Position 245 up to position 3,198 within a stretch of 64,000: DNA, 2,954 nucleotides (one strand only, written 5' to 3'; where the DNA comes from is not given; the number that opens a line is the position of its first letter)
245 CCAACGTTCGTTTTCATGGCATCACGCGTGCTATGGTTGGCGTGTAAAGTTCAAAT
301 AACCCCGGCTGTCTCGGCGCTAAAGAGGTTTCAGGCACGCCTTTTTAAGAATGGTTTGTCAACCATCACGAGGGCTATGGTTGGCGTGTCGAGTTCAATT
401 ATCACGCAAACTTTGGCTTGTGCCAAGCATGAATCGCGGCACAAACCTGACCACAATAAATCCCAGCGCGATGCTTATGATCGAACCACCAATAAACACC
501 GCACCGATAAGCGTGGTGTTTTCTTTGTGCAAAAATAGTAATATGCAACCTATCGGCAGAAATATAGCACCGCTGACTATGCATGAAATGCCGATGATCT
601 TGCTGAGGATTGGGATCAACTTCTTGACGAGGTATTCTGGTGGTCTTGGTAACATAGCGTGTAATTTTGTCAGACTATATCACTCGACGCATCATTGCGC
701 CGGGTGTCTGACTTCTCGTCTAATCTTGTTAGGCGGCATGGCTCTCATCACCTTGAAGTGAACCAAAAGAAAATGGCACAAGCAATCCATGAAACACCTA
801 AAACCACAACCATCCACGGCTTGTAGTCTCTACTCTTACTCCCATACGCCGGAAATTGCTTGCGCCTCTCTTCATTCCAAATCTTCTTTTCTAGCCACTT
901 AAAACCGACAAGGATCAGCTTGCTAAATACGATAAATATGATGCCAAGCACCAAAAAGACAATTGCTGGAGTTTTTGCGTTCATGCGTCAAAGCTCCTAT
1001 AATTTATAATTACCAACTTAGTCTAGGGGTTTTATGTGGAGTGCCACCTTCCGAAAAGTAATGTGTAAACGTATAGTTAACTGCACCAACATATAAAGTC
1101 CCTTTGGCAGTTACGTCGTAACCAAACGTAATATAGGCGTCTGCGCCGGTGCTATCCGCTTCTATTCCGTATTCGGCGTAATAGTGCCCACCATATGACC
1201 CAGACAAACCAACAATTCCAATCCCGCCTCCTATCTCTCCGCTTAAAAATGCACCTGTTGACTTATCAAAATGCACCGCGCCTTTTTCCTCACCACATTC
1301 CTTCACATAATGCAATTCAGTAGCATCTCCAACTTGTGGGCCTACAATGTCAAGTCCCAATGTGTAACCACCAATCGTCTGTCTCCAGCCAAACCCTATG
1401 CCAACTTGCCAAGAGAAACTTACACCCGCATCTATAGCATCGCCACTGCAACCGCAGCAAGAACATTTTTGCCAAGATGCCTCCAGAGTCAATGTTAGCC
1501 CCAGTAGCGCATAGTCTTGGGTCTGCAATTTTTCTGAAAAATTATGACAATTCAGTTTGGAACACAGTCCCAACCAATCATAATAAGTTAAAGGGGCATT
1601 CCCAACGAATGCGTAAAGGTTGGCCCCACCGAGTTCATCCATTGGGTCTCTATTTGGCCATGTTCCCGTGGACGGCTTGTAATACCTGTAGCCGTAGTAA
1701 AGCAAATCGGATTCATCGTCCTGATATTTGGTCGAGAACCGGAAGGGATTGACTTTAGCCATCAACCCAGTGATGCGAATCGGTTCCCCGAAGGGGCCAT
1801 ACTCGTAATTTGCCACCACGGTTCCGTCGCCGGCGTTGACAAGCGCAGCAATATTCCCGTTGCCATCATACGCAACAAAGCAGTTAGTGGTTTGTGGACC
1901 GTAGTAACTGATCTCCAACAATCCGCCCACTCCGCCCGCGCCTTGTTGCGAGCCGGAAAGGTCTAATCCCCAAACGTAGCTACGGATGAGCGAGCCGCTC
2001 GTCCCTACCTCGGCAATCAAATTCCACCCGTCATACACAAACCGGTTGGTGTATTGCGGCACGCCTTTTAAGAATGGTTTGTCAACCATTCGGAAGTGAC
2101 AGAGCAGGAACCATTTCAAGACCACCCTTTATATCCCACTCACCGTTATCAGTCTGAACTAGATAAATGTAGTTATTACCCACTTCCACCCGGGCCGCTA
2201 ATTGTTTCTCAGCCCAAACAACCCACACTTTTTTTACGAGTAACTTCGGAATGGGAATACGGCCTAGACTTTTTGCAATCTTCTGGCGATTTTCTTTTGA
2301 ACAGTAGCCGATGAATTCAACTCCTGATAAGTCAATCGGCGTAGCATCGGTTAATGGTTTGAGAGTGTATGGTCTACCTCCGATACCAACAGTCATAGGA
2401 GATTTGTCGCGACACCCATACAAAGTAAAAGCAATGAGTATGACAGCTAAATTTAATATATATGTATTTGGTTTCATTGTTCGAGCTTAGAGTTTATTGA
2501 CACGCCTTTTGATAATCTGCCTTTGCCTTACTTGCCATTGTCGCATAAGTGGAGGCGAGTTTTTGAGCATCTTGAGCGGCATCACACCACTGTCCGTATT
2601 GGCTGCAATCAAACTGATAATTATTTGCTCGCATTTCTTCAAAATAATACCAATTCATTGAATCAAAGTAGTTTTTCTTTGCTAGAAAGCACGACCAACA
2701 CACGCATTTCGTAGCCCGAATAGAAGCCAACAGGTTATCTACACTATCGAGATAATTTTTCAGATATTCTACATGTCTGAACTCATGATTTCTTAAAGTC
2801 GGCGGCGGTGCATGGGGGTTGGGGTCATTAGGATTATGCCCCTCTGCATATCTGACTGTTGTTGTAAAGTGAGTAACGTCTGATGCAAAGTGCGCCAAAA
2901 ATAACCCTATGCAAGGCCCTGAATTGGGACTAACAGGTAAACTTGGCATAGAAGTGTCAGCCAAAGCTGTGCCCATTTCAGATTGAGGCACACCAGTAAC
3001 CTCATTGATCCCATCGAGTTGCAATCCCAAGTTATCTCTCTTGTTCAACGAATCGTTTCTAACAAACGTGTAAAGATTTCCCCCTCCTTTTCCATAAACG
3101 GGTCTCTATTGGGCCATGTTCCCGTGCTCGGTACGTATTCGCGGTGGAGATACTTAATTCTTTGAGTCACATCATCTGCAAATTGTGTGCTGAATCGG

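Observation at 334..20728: Rhs polymorphic-toxin array: one full-length gene plus six orphan C-terminal modules carrying seven different toxin tips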

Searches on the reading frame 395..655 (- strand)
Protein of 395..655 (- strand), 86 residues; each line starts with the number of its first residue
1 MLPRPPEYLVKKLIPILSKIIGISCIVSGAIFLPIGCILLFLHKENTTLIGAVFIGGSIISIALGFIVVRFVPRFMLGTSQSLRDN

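Call 8: search_protein_families(library=pfam, proteins=[window:395-655:-], max_evalue=1)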
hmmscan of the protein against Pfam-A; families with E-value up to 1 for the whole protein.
window:395-655:- (86 aa): 2 families
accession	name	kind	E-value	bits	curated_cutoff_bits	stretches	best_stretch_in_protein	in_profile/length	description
PF11139.14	SfLAP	-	0.052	13.4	35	1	32-79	12-60/213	Sap, sulfolipid-1-addressing protein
PF12650.12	DUF3784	-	0.15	12.7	28.1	1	17-64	42-88/94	Domain of unknown function (DUF3784)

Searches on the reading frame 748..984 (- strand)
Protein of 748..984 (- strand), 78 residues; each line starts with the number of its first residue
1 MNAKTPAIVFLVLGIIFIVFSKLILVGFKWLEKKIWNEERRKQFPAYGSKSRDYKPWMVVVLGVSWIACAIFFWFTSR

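Call 8: search_protein_families(library=pfam, proteins=[window:748-984:-], max_evalue=1)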
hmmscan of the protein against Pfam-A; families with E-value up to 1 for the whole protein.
window:748-984:- (78 aa): 2 families
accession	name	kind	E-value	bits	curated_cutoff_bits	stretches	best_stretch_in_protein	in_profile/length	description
PF19660.4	DUF6163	-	0.014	15.8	27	1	12-76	13-79/145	Family of unknown function (DUF6163)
PF20990.2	DUF2207_C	-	0.12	12.4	33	1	8-76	140-189/247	Predicted membrane protein (DUF2207) C-terminal domain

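Call 14: find_encoding_contigs(protein=window:748-984:-, flank=10000, max_places=6)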
Protein window:748-984:- (78 aa): 23 contigs read that carry it; 5 places shown.
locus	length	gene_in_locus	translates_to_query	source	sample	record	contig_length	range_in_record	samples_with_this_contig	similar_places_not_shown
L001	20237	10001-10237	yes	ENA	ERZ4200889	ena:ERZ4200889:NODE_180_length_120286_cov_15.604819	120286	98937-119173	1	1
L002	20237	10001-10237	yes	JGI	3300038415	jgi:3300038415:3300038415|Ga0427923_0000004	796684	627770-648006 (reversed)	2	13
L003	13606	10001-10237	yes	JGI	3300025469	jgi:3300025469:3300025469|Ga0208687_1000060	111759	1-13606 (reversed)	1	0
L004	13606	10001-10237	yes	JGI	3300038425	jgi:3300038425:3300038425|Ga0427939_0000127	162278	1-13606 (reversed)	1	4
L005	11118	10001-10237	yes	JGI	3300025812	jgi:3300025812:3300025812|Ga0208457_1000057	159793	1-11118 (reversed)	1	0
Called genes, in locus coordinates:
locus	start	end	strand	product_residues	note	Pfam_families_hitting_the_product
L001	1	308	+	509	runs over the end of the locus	PF05593:RHS_repeat (faint), PF25023:TEN_YD-shell (weak)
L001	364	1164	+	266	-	-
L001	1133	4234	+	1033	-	PF05593:RHS_repeat (faint)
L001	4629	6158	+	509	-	-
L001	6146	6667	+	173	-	-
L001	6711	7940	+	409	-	PF05593:RHS_repeat (faint), PF25023:TEN_YD-shell (faint)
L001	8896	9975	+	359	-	-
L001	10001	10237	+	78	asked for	-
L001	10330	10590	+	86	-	-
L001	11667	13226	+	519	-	PF22244:GCE_fung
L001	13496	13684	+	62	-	-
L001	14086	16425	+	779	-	PF12710:HAD (faint), PF20154:LNT_N, PF00795:CN_hydrolase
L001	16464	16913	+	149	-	PF00571:CBS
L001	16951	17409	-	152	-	-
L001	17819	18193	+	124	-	PF09685:MamF_MmsF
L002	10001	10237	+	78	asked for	-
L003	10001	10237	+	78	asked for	-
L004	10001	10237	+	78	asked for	-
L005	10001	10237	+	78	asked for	-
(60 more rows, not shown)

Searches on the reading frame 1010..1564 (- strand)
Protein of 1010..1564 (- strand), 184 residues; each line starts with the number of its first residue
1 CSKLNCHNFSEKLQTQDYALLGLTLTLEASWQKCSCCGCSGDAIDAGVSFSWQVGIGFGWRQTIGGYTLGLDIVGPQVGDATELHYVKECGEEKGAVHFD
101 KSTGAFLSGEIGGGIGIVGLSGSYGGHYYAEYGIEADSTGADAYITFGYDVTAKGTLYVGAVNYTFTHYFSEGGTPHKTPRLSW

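Call 17: search_protein_families(library=pfam, proteins=[window:1013-1564:-], max_evalue=10)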
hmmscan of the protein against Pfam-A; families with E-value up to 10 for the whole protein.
seq(184 aa): 0 families

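Call 46: search_protein_representatives(protein=window:1010-1564:-)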
Query: 184 residues. Proteins with E-value up to 0.001 (for the whole library): 26; up to 1e-10: 12; up to 1e-30: 5. The best 26 are listed.
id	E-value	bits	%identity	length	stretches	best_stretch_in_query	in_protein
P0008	6.4e-121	417.9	100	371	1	1-184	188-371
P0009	7.2e-66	238.2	63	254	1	1-184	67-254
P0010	5.1e-57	209.3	52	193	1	1-184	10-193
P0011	1.5e-46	175.1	56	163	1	28-184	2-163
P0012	3.3e-31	125.0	39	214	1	1-184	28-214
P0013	7.8e-30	120.6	45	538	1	38-184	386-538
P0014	2.1e-22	96.3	39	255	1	1-167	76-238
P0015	3.1e-20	89.2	36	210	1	3-184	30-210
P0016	1.7e-15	73.7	36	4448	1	4-184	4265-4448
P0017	3.1e-12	63.1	51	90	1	111-184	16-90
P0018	4.6e-12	62.5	34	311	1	2-168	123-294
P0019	8.4e-11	58.4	35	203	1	3-169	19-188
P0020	6.4e-10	55.6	38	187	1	5-165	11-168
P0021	1.1e-09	54.7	38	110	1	80-174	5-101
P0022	1.7e-09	54.2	37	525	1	4-172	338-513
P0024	4.9e-07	46.1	32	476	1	2-151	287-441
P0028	1.5e-05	41.3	33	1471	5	63-142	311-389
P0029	5.5e-05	39.4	32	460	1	2-121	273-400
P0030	1.1e-04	38.5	31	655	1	3-166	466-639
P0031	1.6e-04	38.0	29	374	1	17-168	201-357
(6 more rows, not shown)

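Call 47: search_protein_families(library=pfam, proteins=[P0016, P0013, P0022, P0028, P0030, P0024, P0029, P0031, P0018, P0009], max_evalue=0.001)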
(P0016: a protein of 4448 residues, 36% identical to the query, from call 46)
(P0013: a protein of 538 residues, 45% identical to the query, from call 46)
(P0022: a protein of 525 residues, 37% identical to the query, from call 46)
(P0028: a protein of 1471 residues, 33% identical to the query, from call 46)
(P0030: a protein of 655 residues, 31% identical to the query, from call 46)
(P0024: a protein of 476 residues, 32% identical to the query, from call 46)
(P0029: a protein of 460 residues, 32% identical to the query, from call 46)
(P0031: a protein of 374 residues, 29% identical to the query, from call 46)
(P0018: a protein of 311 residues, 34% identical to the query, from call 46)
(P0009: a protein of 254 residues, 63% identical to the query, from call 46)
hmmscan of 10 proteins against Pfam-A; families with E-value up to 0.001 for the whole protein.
P0016 (4448 aa): 10 families
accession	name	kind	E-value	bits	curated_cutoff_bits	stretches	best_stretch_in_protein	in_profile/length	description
PF05593.20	RHS_repeat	-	5.6e-98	320.2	22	13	3262-3296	1-35/38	RHS Repeat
PF13287.12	Fn3_assoc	-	5.1e-72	238.3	23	6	908-966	1-59/59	Fn3 associated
PF13290.12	CHB_HEX_C_1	-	1.1e-69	230.8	22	6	897-960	1-64/67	Chitobiase/beta-hexosaminidase C-terminal domain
PF00041.27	fn3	-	8.5e-21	74.4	25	2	242-327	1-82/84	Fibronectin type III domain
PF07691.17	PA14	-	2.5e-14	53.8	24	1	741-866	3-134/147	PA14 domain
PF13620.12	CarboxypepD_reg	-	5e-11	43.2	32.3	1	2401-2474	12-82/82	Carboxypeptidase regulatory-like domain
PF17210.9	SdrD_B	-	1.8e-05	25.3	29.7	1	2393-2457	14-74/112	SdrD B-like domain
PF17802.7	SpaA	-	0.00018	22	23.1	0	2403-2446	16-57/91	Prealbumin-like fold domain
PF17957.7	Big_7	-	0.00031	21.8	24.1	1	994-1047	21-70/70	Bacterial Ig domain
PF13715.12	CarbopepD_reg_2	-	0.00079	19.8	32.2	1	2420-2474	23-77/88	CarboxypepD_reg-like domain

P0013 (538 aa): 1 family
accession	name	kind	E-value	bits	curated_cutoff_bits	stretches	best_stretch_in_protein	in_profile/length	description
PF05593.20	RHS_repeat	-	2.4e-05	25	22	0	150-176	1-32/38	RHS Repeat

P0022 (525 aa): 0 families

P0028 (1471 aa): 4 families
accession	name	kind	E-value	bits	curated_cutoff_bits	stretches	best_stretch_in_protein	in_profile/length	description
PF16640.11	Big_3_5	-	7e-75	248.1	35.5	7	57-132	6-87/88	Bacterial Ig-like domain (group 3)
PF16967.11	TcfC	-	3.5e-05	23.7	29.4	0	539-564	32-57/68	E-set like domain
PF17789.7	MG4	-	0.00035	21.2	24.7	0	1218-1265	15-64/95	Macroglobulin domain MG4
PF02369.22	Big_1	-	0.00084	19.8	34.9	0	1221-1261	21-66/93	Bacterial Ig-like domain (group 1)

P0030 (655 aa): 1 family
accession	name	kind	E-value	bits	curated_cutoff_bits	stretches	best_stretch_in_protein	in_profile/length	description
PF05593.20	RHS_repeat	-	4.2e-06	27.5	22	0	362-398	1-35/38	RHS Repeat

P0024 (476 aa): 1 family
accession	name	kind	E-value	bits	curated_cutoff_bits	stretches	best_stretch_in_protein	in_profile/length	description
PF05593.20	RHS_repeat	-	1e-06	29.4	22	1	185-215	1-30/38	RHS Repeat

P0029 (460 aa): 0 families

P0031 (374 aa): 0 families

P0018 (311 aa): 0 families

P0009 (254 aa): 0 families

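Call 55: predict_structure(alignment_id=A1)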
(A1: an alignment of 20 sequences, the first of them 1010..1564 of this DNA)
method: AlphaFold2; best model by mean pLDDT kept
length: 184 residues; sequences in the alignment: 20
mean_pLDDT: 86.5   pTM: 0.63
mean pLDDT of the five models: 86.5, 86.2, 85.3, 82.6, 79.3
residues with pLDDT >= 90: 89; 70-90: 86; 50-70: 9; < 50: 0
segments of 3 or more residues with pLDDT < 50: none
pLDDT, mean of each block of 10 residues (from residue 1): 89 71 84 92 93 81 70 80 93 91 88 81 89 93 93 89 89 87 93
secondary structure, 60 per line:
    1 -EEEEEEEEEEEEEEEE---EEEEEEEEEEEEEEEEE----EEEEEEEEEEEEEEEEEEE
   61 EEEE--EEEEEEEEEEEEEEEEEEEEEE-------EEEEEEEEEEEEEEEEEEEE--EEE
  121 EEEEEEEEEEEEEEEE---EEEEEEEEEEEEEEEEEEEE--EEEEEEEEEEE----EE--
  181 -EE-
elements in order: E2-17 E21-37 E42-64 E67-88 E96-115 E118-136 E140-159 E162-172

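Call 76: find_encoding_contigs(protein=P0009, flank=6000, max_places=3)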
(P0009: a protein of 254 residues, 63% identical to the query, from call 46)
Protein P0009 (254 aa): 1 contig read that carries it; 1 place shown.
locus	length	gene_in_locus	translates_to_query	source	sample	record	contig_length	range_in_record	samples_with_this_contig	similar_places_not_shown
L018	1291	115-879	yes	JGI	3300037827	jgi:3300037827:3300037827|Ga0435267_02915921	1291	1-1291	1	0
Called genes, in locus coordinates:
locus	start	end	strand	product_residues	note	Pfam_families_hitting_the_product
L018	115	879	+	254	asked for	-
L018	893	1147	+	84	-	-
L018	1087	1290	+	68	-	?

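Call 82: fold_search(model_id=the predicted structure, library=pdb)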
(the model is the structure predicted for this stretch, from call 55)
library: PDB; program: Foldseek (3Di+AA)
matches with E <= 10: 479; with E <= 0.001: 0
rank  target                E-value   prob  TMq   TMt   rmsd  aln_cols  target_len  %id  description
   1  6i7s_G                1.4e-02  0.94  0.35  0.10  17.8       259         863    7  Microsomal triglyceride transfer protein (released 2019-08-21)
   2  6i7s_H                2.5e-02  0.97  0.39  0.11  14.1       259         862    7  Microsomal triglyceride transfer protein (released 2019-08-21)
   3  7xzj_9                3.1e-02  0.13  0.15  0.08  24.4       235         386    8  Cryo-EM structure of TOC complex from Chlamydomonas reinhardtii. (released 2023-01-11)
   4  8b0f_C                6.0e-02  0.12  0.15  0.05  37.5       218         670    4  CryoEM structure of C5b8-CD59 (released 2023-02-22)
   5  1uyo                  9.2e-02  0.38  0.28  0.20  17.1       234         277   12  Translocator domain of autotransporter NalP from Neisseria meningitidis (released 2004-03-19)
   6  8a1d_A                9.7e-02  0.12  0.18  0.09  37.3       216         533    6  Structure of murine perforin-2 (Mpeg1) pore in ring form (released 2022-07-20)
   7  9do6_C                1.1e-01  0.11  0.20  0.11  36.8       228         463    8  Membrane-spanning OlyA/PlyB pore complex focused refinement (released 2025-09-24)
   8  7xzi_9                1.1e-01  0.10  0.17  0.10  23.8       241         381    8  Cryo-EM structure of TOC-TIC supercomplex from Chlamydomonas reinhardtii (released 2023-01-11)
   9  8b0g_D                1.3e-01  0.08  0.18  0.08  41.1       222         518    9  2C9, C5b9-CD59 structure (released 2023-02-22)
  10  6h03_B                1.4e-01  0.03  0.11  0.04  39.6       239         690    8  OPEN CONFORMATION OF THE MEMBRANE ATTACK COMPLEX (released 2018-12-19)
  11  6h04_D                1.5e-01  0.06  0.14  0.07  37.2       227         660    6  Closed conformation of the Membrane Attack Complex (released 2018-12-19)
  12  7nyc_C                1.8e-01  0.06  0.14  0.05  36.7       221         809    6  cryoEM structure of 3C9-sMAC (released 2021-10-06)
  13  7pag                  1.9e-01  0.13  0.21  0.10  41.0       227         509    7  The pore conformation of lymphocyte perforin (released 2022-02-16)
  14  6h03_C                1.9e-01  0.02  0.09  0.04  42.6       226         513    8  OPEN CONFORMATION OF THE MEMBRANE ATTACK COMPLEX (released 2018-12-19)
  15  8eoj_B                2.2e-01  0.54  0.37  0.12  13.9       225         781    9  Microsomal triglyceride transfer protein (released 2023-05-03)
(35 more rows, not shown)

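Call 94: find_encoding_contigs(protein=P0013, flank=6000, max_places=2)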
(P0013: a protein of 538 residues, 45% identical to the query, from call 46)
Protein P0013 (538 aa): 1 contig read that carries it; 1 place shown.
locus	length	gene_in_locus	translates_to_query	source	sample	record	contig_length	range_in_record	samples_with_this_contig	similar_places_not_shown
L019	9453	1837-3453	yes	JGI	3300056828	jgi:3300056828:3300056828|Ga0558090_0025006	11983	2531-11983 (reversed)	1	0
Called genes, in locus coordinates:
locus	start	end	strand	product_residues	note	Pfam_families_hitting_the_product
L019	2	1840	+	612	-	?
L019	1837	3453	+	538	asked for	PF05593:RHS_repeat (faint), PF25023:TEN_YD-shell (faint)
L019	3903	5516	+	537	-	-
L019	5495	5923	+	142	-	-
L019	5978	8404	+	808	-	-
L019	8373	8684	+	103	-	-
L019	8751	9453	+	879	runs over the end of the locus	-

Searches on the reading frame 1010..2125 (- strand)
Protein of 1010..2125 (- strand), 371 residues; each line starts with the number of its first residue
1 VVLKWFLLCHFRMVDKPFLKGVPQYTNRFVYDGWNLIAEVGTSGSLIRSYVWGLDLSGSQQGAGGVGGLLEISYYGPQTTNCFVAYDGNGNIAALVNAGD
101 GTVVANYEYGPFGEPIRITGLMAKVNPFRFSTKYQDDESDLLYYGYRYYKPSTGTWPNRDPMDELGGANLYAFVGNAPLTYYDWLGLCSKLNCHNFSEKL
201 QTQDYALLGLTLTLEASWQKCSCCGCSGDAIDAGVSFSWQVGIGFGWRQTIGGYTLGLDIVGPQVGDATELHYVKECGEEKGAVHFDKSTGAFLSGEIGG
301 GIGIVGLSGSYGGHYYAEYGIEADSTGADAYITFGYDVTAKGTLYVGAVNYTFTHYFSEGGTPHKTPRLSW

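Call 4: search_protein_families(library=pfam, proteins=[window:1010-2125:-], max_evalue=0.01)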
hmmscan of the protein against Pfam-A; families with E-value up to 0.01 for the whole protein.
window:1010-2125:- (371 aa): 0 families

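Call 5: search_protein_families(library=ncbifam, proteins=[window:1010-2125:-], max_evalue=0.01)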
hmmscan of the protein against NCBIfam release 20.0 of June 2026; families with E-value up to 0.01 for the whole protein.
window:1010-2125:- (371 aa): 2 families
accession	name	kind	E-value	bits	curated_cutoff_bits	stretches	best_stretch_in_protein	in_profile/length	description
TIGR03696.1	Rhs_assc_core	domain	3.3e-20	72.4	32.5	1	109-187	1-76/76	RHS repeat-associated core domain-containing protein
NF041261.1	RHS_core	equivalog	1.4e-06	26.4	2000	1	75-187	1151-1261/1261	RHS element core protein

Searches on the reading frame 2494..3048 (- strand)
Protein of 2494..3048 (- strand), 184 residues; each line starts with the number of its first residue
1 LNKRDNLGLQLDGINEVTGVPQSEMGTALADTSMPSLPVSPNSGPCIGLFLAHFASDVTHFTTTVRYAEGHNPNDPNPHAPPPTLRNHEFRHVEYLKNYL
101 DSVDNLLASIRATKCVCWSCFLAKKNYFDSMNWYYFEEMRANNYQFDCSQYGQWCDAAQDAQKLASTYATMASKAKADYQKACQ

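Call 8: search_protein_families(library=pfam, proteins=[window:2494-3048:-], max_evalue=1)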
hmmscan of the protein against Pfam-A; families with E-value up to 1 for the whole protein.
window:2494-3048:- (184 aa): 0 families

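Call 17: search_protein_families(library=pfam, proteins=[window:2497-3021:-], max_evalue=10)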
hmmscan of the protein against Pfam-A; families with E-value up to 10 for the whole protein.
seq(175 aa): 0 families

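Call 40: find_homologous_proteins(query=window:2494-3021:-, max_evalue=0.01)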
Query window:2494-3021:- (175 aa): 1 proteins with E <= 0.01 among 18 candidates.
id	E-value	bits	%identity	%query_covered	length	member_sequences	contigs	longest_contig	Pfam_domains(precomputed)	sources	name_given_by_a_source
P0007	2.4e-119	414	100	100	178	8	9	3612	-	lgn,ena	-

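Call 98: search_solved_structures(query=window:2497-3021:-, max_evalue=1)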
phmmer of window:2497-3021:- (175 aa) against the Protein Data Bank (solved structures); distinct sequences matched with E-value up to 1: 0.
